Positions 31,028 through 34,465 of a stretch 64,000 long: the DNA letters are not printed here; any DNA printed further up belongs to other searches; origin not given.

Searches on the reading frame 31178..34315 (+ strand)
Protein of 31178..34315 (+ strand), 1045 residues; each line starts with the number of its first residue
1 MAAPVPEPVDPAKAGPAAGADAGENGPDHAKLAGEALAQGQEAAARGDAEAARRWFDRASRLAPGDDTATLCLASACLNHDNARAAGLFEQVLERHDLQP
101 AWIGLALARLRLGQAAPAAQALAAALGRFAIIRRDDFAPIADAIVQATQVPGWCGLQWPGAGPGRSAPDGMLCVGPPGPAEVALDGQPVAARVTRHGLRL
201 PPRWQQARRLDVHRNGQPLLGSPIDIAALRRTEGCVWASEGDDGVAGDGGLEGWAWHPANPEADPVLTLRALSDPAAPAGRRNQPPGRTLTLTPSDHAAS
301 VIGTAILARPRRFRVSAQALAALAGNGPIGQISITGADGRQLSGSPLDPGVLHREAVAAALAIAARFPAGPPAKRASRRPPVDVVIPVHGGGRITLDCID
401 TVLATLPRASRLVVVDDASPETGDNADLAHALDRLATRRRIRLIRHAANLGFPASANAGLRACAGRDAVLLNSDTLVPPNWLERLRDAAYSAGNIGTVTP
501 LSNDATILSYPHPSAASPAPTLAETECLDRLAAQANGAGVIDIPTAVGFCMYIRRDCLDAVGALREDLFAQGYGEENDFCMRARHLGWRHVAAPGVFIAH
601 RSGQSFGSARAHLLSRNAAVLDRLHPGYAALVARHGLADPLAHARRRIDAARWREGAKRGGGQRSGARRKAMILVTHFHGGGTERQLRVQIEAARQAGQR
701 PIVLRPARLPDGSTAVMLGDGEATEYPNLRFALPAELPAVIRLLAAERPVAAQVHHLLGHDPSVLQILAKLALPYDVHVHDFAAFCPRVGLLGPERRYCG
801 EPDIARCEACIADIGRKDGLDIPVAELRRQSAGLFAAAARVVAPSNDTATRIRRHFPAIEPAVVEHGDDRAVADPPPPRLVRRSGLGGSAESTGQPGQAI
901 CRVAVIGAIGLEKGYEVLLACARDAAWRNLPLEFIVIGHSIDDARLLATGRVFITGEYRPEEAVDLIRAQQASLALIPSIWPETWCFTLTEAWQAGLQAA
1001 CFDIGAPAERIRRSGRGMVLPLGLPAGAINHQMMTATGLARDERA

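Call 3: search_protein_families(library=pfam, proteins=[window:31178-34315:+], max_evalue=1)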
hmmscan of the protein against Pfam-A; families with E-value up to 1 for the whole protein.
window:31178-34315:+ (1045 aa): 10 families
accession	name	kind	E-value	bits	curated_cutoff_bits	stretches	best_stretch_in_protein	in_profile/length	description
PF00535.33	Glycos_transf_2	-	6.5e-14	52.6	23.3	1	384-556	2-162/168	Glycosyl transferase family 2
PF13641.12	Glyco_tranf_2_3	-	3.9e-13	50.4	27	1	380-608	1-219/230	Glycosyltransferase like family 2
PF00534.26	Glycos_transf_1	-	6.5e-06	26.2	26.4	1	904-1021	19-141/172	Glycosyl transferases group 1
PF13692.12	Glyco_trans_1_4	-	9.8e-06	26.3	27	1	903-1021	4-125/142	Glycosyl transferases group 1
PF13439.12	Glyco_transf_4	-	0.0046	17.4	28.5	1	681-864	2-162/170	Glycosyltransferase Family 4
PF13632.12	Glyco_trans_2_3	-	0.007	16.6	27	1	469-607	3-130/198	Glycosyl transferase family group 2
PF13506.12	Glyco_transf_21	-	0.097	12.6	21.7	1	522-607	78-163/174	Glycosyl transferase family 21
PF14559.12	TPR_19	-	0.31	11.8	25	0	44-86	2-44/68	Tetratricopeptide repeat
PF23914.1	TPR_CcmH_CycH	-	0.4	11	42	1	41-123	58-145/158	Cytochrome c-type biogenesis protein H TPR domain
PF07719.23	TPR_2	-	0.98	10.2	27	1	38-66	6-34/34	Tetratricopeptide repeat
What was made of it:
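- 31178..34315 (+): TPR + GT2 + GT4-like 1045-aa glycosyltransferase, the constant partner of the target. Call 3.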

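Call 4: search_protein_families(library=ncbifam, proteins=[window:31178-34315:+], max_evalue=1)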
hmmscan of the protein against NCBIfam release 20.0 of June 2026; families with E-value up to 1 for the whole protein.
window:31178-34315:+ (1045 aa): 14 families
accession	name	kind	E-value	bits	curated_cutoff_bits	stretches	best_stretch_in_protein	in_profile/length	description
TIGR03965.1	mycofact_glyco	equivalog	1.2e-16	60.7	280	1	331-630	42-312/467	mycofactocin biosynthesis glycosyltransferase MftF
TIGR01556.1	rhamnosyltran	subfamily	2.8e-06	26.7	200.55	1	404-605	15-205/281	rhamnosyltransferase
NF038299.1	EPS_HpsN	equivalog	3.5e-06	26.2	425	1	382-601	3-221/317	hormogonium polysaccharide biosynthesis glycosyltransferase HpsN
NF007482.0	PRK10073.1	equivalog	0.00051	19.1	423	1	379-489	5-110/334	glycosyltransferase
TIGR04242.1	nodulat_NodC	equivalog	0.0013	17.8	550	1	375-497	43-163/395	chitooligosaccharide synthase NodC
TIGR03937.1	PgaC_IcaA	equivalog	0.003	16.6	422.3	1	376-499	41-160/407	poly-beta-1,6-N-acetyl-D-glucosamine synthase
NF033920.0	C39_PA2778_fam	equivalog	0.0042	16.5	150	1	40-126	163-251/255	PA2778 family cysteine peptidase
NF047683.1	TeichurnBiosyTuaG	equivalog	0.0053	16.4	400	1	379-484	5-106/252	teichuronic acid biosynthesis protein TuaG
NF041875.1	EPS_EpsD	equivalog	0.0062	16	370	1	407-490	28-105/325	exopolysaccharide biosynthesis glycosyltransferase EpsD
NF006109.0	PRK08260.1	subfamily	0.037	13.3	320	1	7-125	114-229/296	enoyl-CoA hydratase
NF052415.1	T3SS_chap_SctY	equivalog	0.094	13.2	70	1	49-126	22-104/106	type III secretion apparatus assembly chaperone SctY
TIGR02917.1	PEP_TPR_lipo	equivalog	0.14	10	312.2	1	40-122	370-454/899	XrtA/PEP-CTERM system TPR-repeat protein PrsT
NF053739.1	GlytfEpsEBac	equivalog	0.22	10.5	450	1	380-484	1-102/265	glycosyltransferase EpsE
NF008520.0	PRK11447.1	equivalog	0.28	8.9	858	1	36-121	354-439/1157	cellulose synthase complex outer membrane protein BcsC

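Call 49: search_dna_similar(query=window:31178-34315:+, collection=plasmids, mode=protein, max_rows=40, rows=spread)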
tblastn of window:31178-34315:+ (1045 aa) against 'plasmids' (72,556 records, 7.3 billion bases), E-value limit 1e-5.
Records with a match: 97; places in all: 113; records where one place covers at least 80% of the query: 4.
Best place of each record, by identity: <60% 97.
By first word of the organism name: Escherichia 14; Bradyrhizobium 14; Azospirillum 10; Enterobacter 4; Thioclava 4; Paracoccus 4; Dinoroseobacter 3; Bacillus 3; Komagataeibacter 2; Rhodospirillum 2; and 30 more.
By predicted mobility (MOB-suite, as given by PLSDB): non-mobilizable 56; mobilizable 25; conjugative 16.
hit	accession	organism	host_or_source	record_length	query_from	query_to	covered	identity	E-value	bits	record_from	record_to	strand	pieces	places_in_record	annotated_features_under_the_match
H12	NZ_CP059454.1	Azospirillum brasilense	Prokaryotes,soil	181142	140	1034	86%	40.2%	3e-150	503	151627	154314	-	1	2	glycosyltransferase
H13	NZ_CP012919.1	Azospirillum brasilense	Digitaria eriantha,microbe,root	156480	206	1034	79%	42.9%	6e-150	502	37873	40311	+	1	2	glycosyltransferase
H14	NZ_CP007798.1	Azospirillum argentinense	Triticum aestivum L.,Root,wheat ...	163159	137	1034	86%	39.4%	2e-139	471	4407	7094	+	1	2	glycosyltransferase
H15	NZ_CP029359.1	Azospirillum thermophilum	cell culture,hot spring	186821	206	1042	80%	41.3%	2e-133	454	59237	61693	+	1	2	glycosyltransferase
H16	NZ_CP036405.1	Komagataeibacter saccharivorans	whole organism,fruit fly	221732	212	1024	78%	33.9%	4e-101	358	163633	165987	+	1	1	glycosyltransferase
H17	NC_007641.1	Rhodospirillum rubrum ATCC 11170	-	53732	382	1026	62%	38.7%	7e-86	312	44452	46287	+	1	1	glycosyltransferase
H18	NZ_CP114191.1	Aminobacter sp. NyZ550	-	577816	382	1022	61%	34.9%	3e-80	295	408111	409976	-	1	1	FkbM family methyltransferase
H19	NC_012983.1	Hirschia baltica ATCC 49814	-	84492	382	1011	60%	32.6%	7e-62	239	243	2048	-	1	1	class I SAM-dependent methyltransferase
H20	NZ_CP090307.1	Escherichia coli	Homo sapiens,faeces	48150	382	1011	60%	31.9%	2e-63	244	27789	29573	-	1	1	glycosyltransferase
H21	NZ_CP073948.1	Escherichia coli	Poultry,pure culture,Cloacal sample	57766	382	1011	60%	31.9%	1e-61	238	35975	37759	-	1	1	glycosyltransferase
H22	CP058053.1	Escherichia coli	culture,Pooled pig faecal samples ...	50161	382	1011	60%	31.9%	1e-61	238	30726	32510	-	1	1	glycosyltransferase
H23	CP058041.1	Escherichia coli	culture,Pooled pig faecal samples ...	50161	382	1011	60%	31.9%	1e-61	238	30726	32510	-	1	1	glycosyltransferase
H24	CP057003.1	Escherichia coli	culture,Pooled pig faecal samples ...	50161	382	1011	60%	31.9%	1e-61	238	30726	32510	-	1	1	glycosyltransferase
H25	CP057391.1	Escherichia coli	culture,Pooled pig faecal samples ...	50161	382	1011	60%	31.9%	1e-61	238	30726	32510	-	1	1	glycosyltransferase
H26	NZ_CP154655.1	Alloyangia pacifica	-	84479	384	1014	60%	31.3%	1e-39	168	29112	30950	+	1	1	glycosyltransferase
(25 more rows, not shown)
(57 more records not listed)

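Call 79: get_annotated_region(hit=H20, flank=9000)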
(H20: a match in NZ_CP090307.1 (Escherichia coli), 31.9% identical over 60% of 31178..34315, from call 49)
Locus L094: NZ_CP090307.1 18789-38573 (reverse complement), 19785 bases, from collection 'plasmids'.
description: Escherichia coli strain Z503 plasmid p503-IncFIB, complete sequence
organism: Escherichia coli (NCBI taxid 562)
taxonomy: Bacteria; Pseudomonadota; Gammaproteobacteria; Enterobacterales; Enterobacteriaceae; Escherichia; Escherichia coli
host: -; source: Homo sapiens,faeces; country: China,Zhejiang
typing (MOB-suite, as given by PLSDB): mobilizable; replicon IncFIA,IncFIB,rep_cluster_1760
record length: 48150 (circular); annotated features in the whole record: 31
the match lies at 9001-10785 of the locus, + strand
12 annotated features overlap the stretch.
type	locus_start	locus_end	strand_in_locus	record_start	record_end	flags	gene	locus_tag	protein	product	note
CDS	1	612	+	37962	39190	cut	-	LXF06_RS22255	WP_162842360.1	IS3-like element ISEc36 family transposase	GO:0006313 - DNA transposition [Evidence IEA]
CDS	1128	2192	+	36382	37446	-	rfbB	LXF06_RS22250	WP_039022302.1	dTDP-glucose 4,6-dehydratase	GO:0019305 - dTDP-rhamnose biosynthetic process [Evidence IEA]; GO:0009243 - O antigen biosynthetic process [Evidence ...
CDS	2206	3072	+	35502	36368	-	rfbA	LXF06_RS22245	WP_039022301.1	glucose-1-phosphate thymidylyltransferase RfbA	GO:0019305 - dTDP-rhamnose biosynthetic process [Evidence IEA]; GO:0009243 - O antigen biosynthetic process [Evidence ...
CDS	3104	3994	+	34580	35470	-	rfbD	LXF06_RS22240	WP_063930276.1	dTDP-4-dehydrorhamnose reductase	-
CDS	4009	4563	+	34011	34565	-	rfbC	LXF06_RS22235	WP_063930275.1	dTDP-4-dehydrorhamnose 3,5-epimerase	GO:0019305 - dTDP-rhamnose biosynthetic process [Evidence IEA]; GO:0009243 - O antigen biosynthetic process [Evidence ...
CDS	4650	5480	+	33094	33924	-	-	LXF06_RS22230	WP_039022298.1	glycosyltransferase family 2 protein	-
CDS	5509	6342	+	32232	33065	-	-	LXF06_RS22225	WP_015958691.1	ABC transporter permease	-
CDS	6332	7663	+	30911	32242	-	-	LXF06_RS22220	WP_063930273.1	ABC transporter ATP-binding protein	-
CDS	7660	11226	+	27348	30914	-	-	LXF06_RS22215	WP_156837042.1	glycosyltransferase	-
CDS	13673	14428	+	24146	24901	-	repE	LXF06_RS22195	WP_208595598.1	replication initiation protein RepE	-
CDS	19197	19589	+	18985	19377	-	-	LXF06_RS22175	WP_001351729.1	isochorismatase family cysteine hydrolase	-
CDS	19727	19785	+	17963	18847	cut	-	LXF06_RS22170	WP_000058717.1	EamA family transporter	-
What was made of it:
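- Homologues of the GT2+GT4 module sit in a standard Wzm/Wzt O-antigen locus (call 79). Homologues of the GT2+GT4 module are polysaccharide-type enzymes in O-antigen loci (call 79).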

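Call 80: get_annotated_region(hit=H17, flank=9000)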
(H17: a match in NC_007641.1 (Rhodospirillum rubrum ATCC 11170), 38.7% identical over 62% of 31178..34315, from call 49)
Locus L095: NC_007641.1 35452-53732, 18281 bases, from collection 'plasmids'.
description: Rhodospirillum rubrum ATCC 11170 plasmid unnamed, complete sequence
organism: Rhodospirillum rubrum ATCC 11170 (NCBI taxid 269796)
taxonomy: Bacteria; Pseudomonadota; Alphaproteobacteria; Rhodospirillales; Rhodospirillaceae; Rhodospirillum; Rhodospirillum rubrum; Rhodospirillum rubrum ATCC 11170
host: -; source: -; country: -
typing (MOB-suite, as given by PLSDB): non-mobilizable; replicon rep_cluster_1063
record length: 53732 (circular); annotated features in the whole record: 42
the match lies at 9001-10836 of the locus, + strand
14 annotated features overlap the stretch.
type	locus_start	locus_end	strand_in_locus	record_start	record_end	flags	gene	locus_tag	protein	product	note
CDS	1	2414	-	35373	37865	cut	-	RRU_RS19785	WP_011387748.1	hemolysin-type calcium-binding region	-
CDS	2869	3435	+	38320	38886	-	rfbC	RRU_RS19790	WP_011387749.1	dTDP-4-dehydrorhamnose 3,5-epimerase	GO:0019305 - dTDP-rhamnose biosynthetic process [Evidence IEA]; GO:0009243 - O antigen biosynthetic process [Evidence ...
CDS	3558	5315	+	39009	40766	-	-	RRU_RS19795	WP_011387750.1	type I secretion system permease/ATPase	-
CDS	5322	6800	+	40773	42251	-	-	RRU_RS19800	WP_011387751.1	HlyD family type I secretion periplasmic adaptor subunit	GO:0030253 - protein secretion by the type I secretion system [Evidence IEA]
CDS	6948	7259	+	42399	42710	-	-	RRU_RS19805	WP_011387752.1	helix-turn-helix transcriptional regulator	-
CDS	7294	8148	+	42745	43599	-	-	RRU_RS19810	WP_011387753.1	hypothetical protein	-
CDS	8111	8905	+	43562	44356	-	-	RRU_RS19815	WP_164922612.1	hypothetical protein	-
CDS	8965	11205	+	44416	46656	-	-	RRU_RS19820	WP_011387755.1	glycosyltransferase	-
CDS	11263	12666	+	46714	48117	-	-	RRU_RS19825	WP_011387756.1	phosphoglucomutase/phosphomannomutase PgmG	-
CDS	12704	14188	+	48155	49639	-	-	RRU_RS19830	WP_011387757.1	mannose-1-phosphate guanylyltransferase/mannose-6-phosphate isomerase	GO:0009103 - lipopolysaccharide biosynthetic process [Evidence IEA]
CDS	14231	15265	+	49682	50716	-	-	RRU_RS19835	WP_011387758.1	GDP-mannose 4,6-dehydratase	-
CDS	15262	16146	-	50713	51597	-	rfbA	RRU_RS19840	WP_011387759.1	glucose-1-phosphate thymidylyltransferase RfbA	GO:0019305 - dTDP-rhamnose biosynthetic process [Evidence IEA]; GO:0009243 - O antigen biosynthetic process [Evidence ...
CDS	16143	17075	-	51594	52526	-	rfbD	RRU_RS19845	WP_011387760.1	dTDP-4-dehydrorhamnose reductase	GO:0019305 - dTDP-rhamnose biosynthetic process [Evidence IEA]; GO:0009243 - O antigen biosynthetic process [Evidence ...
CDS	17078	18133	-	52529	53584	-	rfbB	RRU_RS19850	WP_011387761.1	dTDP-glucose 4,6-dehydratase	GO:0019305 - dTDP-rhamnose biosynthetic process [Evidence IEA]; GO:0009243 - O antigen biosynthetic process [Evidence ...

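Call 90: search_protein_families(library=pfam, proteins=[L095:7294-8148:+, L095:8111-8905:+], max_evalue=0.01)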
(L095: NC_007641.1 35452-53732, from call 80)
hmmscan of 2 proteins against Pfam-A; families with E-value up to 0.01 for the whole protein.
L095:7294-8148:+ (284 aa): 0 families

L095:8111-8905:+ (264 aa): 0 families
